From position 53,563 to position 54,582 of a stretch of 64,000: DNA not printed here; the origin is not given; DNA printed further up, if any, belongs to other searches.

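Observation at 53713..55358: Rcl/DNPH1-like N-glycosidase domain fused to a QueF-like domain and coupled to a PflX-type radical SAM enzyme: candidate undescribed 7-deazapurine module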

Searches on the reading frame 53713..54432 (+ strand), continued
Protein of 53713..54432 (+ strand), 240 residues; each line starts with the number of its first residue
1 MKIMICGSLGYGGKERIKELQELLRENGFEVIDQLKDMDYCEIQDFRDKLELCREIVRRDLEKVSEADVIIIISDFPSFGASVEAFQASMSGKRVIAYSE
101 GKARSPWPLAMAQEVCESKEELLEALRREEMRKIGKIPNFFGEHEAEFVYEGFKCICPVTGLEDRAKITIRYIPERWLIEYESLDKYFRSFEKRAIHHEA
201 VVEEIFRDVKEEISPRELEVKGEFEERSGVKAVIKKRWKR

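Call 46: fold_search(model_id=the predicted structure, library=pdb)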
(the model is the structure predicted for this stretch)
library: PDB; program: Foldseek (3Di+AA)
matches with E <= 10: 1203; with E <= 0.001: 141
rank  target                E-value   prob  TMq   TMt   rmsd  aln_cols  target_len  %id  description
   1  4f8b_B                2.5e-12  1.00  0.44  0.72   1.0       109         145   31  Crystal Structure of the Covalent Thioimide Intermediate of Unimodular Nitrile Reductase QueF (released 2012-07-11)
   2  4fgc_B                8.4e-12  1.00  0.43  0.71   1.1       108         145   30  Crystal Structure of Active Site Mutant C55A of Nitrile Reductase QueF, Bound to Substrate PreQ0 (released 2012-07-11)
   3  4f8b_A                2.0e-11  1.00  0.43  0.73   1.3       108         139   31  Crystal Structure of the Covalent Thioimide Intermediate of Unimodular Nitrile Reductase QueF (released 2012-07-11)
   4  5udg_A                2.0e-11  1.00  0.42  0.69   1.9       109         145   30  Mutant E97Q crystal structure of Bacillus subtilis QueF with a disulfide Cys 55-99 (released 2017-03-29)
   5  4fgc_A                2.4e-11  1.00  0.43  0.73   1.3       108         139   30  Crystal Structure of Active Site Mutant C55A of Nitrile Reductase QueF, Bound to Substrate PreQ0 (released 2012-07-11)
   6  5jyx_O                2.5e-08  1.00  0.41  0.91   1.4       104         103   19  Crystal structure of the covalent thioimide intermediate of the archaeosine synthase QueF-Like (released 2016-11-09)
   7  5jyx_G                3.4e-08  1.00  0.38  0.83   1.2        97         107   21  Crystal structure of the covalent thioimide intermediate of the archaeosine synthase QueF-Like (released 2016-11-09)
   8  5jyx_C                3.6e-08  1.00  0.41  0.91   1.3       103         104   19  Crystal structure of the covalent thioimide intermediate of the archaeosine synthase QueF-Like (released 2016-11-09)
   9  3s19_B                4.4e-08  1.00  0.39  0.36   2.0       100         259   23  Crystal Structure of the R262L mutant of 7-cyano-7-deazaguanine reductase, QueF from Vibrio cholerae complexed with pr (released 2011-06-29)
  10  5k0p_A                4.7e-08  1.00  0.38  0.86   1.0        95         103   21  Crystal structure of the archaeosine synthase QueF-Like in the apo form (released 2016-11-09)
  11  5jyx_B                4.7e-08  1.00  0.40  0.85   1.4       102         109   20  Crystal structure of the covalent thioimide intermediate of the archaeosine synthase QueF-Like (released 2016-11-09)
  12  5jyx_K                7.7e-08  1.00  0.40  0.88   1.5       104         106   19  Crystal structure of the covalent thioimide intermediate of the archaeosine synthase QueF-Like (released 2016-11-09)
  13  5jyx_F                8.7e-08  1.00  0.41  0.91   1.2       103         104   19  Crystal structure of the covalent thioimide intermediate of the archaeosine synthase QueF-Like (released 2016-11-09)
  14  5k0p_H                9.9e-08  1.00  0.37  0.88   1.1        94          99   21  Crystal structure of the archaeosine synthase QueF-Like in the apo form (released 2016-11-09)
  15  4ghm_A                1.1e-07  1.00  0.39  0.36   2.0       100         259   23  Crystal Structure of the H233A mutant of 7-cyano-7-deazaguanine reductase, QueF from Vibrio cholerae complexed with pr (released 2012-09-05)
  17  5jyx_A                1.3e-07  1.00  0.40  0.89   1.4       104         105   19  Crystal structure of the covalent thioimide intermediate of the archaeosine synthase QueF-Like (released 2016-11-09)
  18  5jyx_M                1.4e-07  1.00  0.41  0.92   1.2       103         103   19  Crystal structure of the covalent thioimide intermediate of the archaeosine synthase QueF-Like (released 2016-11-09)
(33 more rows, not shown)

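Call 89: search_protein_families(library=padloc, proteins=[window:53713-54432:+], max_evalue=0.01)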
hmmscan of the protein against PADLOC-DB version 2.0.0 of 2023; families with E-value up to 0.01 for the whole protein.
window:53713-54432:+ (240 aa): 1 family
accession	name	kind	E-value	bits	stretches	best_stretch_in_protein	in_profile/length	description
PDLC03963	SoFic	-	0.0073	13.7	0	14-70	282-337/361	-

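Call 90: find_related_loci(query=A1, collection=viral_contigs, flank=5000)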
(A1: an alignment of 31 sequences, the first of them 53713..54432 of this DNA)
Query A1 (240 aa) in viral_contigs; peptide patterns used: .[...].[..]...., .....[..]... (x = any residue, [..] = any of these).
8 stretches matched a pattern, but none encodes a relative of the query by tblastn (E <= 1e-3).
